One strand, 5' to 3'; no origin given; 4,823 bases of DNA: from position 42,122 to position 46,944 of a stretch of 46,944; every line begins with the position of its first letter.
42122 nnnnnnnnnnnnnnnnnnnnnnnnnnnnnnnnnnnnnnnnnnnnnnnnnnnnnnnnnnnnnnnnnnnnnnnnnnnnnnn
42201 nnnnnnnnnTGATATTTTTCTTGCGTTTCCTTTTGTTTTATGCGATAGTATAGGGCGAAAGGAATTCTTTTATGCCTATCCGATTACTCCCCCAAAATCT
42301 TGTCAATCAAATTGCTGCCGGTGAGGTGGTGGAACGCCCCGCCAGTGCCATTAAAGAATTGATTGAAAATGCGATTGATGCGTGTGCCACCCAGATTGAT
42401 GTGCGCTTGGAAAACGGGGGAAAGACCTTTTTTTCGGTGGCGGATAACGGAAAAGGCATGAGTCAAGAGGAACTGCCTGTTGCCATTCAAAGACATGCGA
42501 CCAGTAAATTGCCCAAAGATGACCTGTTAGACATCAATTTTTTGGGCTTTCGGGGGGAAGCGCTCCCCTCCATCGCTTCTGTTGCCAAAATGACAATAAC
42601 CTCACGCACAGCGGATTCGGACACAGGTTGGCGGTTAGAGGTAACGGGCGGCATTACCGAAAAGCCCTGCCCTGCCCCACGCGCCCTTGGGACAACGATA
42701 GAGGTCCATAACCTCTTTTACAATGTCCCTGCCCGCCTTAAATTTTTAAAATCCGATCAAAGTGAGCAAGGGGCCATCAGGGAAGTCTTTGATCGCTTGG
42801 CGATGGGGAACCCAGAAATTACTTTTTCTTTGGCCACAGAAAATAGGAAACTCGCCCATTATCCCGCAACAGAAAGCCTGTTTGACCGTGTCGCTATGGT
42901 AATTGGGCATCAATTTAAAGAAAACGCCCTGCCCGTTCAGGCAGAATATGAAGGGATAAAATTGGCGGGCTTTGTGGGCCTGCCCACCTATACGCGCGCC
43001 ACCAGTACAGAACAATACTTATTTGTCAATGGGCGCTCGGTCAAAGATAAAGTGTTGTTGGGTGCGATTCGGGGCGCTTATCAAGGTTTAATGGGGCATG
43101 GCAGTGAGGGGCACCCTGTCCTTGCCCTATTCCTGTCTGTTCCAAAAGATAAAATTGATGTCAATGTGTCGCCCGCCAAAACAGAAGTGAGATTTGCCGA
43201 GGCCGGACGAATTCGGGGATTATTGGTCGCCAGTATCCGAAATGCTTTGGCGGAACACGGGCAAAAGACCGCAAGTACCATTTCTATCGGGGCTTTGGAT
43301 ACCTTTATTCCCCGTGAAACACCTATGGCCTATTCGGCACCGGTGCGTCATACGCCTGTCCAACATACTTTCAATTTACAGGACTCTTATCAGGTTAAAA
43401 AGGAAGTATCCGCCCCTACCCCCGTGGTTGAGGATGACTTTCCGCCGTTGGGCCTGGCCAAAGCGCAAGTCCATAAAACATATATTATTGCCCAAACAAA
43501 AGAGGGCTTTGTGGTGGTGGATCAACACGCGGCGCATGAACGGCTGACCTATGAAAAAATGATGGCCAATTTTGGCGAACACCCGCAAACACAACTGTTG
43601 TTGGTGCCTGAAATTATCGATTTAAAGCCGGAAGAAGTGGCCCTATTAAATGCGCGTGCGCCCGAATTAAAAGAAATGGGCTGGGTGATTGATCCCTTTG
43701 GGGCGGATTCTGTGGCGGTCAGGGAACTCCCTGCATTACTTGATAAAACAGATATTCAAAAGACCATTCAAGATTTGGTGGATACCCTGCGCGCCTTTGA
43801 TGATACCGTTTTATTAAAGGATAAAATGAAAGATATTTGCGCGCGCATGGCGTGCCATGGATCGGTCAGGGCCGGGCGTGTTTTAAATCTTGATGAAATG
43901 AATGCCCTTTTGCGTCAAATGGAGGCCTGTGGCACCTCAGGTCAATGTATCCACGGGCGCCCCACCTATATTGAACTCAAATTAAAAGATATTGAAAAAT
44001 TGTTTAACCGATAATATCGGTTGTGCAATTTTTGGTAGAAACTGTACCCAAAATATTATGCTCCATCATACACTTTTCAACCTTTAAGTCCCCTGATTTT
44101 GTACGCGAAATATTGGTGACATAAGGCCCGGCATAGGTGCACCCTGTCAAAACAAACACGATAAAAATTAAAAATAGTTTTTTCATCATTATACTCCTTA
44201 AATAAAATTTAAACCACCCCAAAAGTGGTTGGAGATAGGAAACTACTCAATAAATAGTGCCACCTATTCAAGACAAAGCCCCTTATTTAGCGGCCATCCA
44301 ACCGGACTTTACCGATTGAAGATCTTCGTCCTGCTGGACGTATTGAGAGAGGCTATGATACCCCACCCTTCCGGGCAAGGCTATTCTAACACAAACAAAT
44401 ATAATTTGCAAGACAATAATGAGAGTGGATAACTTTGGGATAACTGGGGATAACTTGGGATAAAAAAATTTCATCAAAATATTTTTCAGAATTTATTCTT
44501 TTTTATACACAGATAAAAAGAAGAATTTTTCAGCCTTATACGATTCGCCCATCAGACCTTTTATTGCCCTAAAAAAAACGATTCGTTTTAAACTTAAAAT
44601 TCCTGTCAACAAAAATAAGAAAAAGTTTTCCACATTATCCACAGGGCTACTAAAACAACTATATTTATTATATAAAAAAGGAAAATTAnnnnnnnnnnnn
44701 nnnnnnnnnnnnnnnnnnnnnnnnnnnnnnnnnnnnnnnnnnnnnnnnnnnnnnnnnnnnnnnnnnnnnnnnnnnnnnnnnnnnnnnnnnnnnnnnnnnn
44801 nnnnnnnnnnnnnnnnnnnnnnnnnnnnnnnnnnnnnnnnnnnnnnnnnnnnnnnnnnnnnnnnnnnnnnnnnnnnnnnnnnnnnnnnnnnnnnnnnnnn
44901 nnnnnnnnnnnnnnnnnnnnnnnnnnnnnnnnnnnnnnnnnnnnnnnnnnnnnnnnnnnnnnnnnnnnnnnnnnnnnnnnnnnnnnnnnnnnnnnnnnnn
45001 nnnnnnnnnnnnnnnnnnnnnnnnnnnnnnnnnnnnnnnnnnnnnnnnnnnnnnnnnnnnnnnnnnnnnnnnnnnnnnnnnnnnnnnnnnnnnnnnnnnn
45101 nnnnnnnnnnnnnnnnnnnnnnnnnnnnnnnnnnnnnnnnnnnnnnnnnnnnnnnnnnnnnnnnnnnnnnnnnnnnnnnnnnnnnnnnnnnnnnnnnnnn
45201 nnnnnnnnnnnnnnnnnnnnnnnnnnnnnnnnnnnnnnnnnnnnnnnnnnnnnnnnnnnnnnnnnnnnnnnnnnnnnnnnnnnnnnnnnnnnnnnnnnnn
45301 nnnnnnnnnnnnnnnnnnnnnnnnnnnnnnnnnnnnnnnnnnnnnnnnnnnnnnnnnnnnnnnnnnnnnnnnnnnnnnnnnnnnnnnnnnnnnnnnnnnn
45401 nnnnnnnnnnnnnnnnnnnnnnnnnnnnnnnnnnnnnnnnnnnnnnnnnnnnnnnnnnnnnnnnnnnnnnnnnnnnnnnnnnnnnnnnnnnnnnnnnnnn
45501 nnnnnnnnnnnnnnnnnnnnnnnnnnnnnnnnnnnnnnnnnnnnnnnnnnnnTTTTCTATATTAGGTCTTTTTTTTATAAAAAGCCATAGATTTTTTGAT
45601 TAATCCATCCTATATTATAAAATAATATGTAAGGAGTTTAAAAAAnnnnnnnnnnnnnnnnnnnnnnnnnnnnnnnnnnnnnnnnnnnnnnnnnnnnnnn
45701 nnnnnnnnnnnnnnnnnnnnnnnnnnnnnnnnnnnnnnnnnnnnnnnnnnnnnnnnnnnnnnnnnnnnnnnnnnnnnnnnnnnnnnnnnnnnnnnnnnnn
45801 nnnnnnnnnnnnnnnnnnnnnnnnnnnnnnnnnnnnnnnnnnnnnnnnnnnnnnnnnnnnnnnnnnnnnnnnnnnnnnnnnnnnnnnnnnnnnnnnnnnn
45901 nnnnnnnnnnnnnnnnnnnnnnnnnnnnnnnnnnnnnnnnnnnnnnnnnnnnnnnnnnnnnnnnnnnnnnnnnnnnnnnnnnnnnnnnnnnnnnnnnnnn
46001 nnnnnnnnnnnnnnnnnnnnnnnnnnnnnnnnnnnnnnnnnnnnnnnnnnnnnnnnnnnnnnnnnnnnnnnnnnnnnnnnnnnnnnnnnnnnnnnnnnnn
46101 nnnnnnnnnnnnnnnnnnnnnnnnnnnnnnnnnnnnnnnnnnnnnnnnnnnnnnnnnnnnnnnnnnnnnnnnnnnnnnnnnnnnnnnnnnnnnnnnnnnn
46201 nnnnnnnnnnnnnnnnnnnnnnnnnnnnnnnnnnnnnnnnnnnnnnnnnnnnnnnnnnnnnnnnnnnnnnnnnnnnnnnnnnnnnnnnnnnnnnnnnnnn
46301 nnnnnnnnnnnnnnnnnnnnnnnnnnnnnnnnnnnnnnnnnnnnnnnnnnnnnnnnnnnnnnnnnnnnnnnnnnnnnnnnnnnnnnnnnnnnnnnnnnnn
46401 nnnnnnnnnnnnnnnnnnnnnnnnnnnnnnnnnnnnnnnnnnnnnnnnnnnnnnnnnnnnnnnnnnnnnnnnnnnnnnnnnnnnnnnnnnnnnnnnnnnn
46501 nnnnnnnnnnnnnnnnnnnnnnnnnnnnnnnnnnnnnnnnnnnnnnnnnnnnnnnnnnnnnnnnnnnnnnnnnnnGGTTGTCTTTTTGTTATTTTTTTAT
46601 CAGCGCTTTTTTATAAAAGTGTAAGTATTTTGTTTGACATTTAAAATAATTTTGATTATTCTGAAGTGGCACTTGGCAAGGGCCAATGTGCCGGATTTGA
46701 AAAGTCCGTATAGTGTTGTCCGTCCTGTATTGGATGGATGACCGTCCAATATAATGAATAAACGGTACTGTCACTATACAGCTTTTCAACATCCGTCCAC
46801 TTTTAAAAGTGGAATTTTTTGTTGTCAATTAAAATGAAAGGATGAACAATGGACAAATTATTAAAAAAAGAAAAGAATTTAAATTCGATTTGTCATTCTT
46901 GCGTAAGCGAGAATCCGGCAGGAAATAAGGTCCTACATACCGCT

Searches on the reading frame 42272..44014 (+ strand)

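Call 15: search_protein_families(library=pfam, proteins=[window:42272-44014:+], max_evalue=0.01)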
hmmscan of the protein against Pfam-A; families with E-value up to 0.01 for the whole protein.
window:42272-44014:+ (580 aa): 4 families
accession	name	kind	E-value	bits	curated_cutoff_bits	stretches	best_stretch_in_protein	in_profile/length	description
PF08676.16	MutL_C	-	2e-44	151.2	25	1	398-537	2-141/142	MutL C terminal dimerisation domain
PF01119.25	DNA_mis_repair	-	9.9e-32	109.5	26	1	208-326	2-118/119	DNA mismatch repair protein, C-terminal domain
PF13589.12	HATPase_c_3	-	1.1e-13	51.8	25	1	24-118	4-99/137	Histidine kinase-, DNA gyrase B-, and HSP90-like ATPase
PF02518.31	HATPase_c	-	7.7e-08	33.2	26.4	1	22-77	5-63/111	Histidine kinase-, DNA gyrase B-, and HSP90-like ATPase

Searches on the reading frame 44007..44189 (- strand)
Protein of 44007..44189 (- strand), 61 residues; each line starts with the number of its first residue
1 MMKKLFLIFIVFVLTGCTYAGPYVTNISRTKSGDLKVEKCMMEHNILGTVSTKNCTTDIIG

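Call 71: search_protein_families(library=ncbifam, proteins=[window:44007-44189:-], max_evalue=0.01)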
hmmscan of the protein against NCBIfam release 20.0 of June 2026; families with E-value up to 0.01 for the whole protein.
window:44007-44189:- (61 aa): 0 families

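Call 72: search_protein_families(library=pfam, proteins=[window:44007-44189:-], max_evalue=0.1)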
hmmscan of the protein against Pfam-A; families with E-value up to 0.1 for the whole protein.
window:44007-44189:- (61 aa): 2 families
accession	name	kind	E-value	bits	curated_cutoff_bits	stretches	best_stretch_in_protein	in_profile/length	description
PF01696.23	Adeno_E1B_55K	-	0.0033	16.6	24.5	1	14-55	171-211/387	Adenovirus EB1 55K protein / large t-antigen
PF08139.17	LPAM_1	-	0.018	15.9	20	1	2-17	1-17/18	Prokaryotic membrane lipoprotein lipid attachment site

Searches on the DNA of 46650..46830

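Call 81: search_rna_families(source=window, start=46650, end=46830, threshold=evalue, max_evalue=10, show_alignments=1)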
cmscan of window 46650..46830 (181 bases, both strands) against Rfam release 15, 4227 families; matches with E-value up to 10: 6.
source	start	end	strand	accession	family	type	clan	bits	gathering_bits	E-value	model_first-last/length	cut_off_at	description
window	46732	46806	+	RF02221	sRNA-Xcc1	Gene; sRNA;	-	26.9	53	0.0055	1-87/87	no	sRNA-Xcc1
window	46656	46712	+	RF03163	c4-a1b1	Gene; antisense;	CL00128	16.4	46.7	0.049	1-53/53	no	a1, b1 targets of C4 antisense RNA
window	46691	46796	-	RF00027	let-7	Gene; miRNA;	CL00148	16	53.5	0.85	1-84/84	no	let-7 microRNA precursor family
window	46796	46830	+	RF02869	ncS025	Gene; sRNA;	-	14.9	46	1.5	1-35/85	3'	Burkholderia sRNA 25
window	46698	46788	-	RF04031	mir-2686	Gene; miRNA;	-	13.7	90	4.2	1-68/68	no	mir-2686 microRNA precursor family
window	46759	46791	-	RF02089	CLRN1-AS1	Gene; lncRNA;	-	8.4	48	6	46-79/79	no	CLRN1 antisense RNA 1 conserved region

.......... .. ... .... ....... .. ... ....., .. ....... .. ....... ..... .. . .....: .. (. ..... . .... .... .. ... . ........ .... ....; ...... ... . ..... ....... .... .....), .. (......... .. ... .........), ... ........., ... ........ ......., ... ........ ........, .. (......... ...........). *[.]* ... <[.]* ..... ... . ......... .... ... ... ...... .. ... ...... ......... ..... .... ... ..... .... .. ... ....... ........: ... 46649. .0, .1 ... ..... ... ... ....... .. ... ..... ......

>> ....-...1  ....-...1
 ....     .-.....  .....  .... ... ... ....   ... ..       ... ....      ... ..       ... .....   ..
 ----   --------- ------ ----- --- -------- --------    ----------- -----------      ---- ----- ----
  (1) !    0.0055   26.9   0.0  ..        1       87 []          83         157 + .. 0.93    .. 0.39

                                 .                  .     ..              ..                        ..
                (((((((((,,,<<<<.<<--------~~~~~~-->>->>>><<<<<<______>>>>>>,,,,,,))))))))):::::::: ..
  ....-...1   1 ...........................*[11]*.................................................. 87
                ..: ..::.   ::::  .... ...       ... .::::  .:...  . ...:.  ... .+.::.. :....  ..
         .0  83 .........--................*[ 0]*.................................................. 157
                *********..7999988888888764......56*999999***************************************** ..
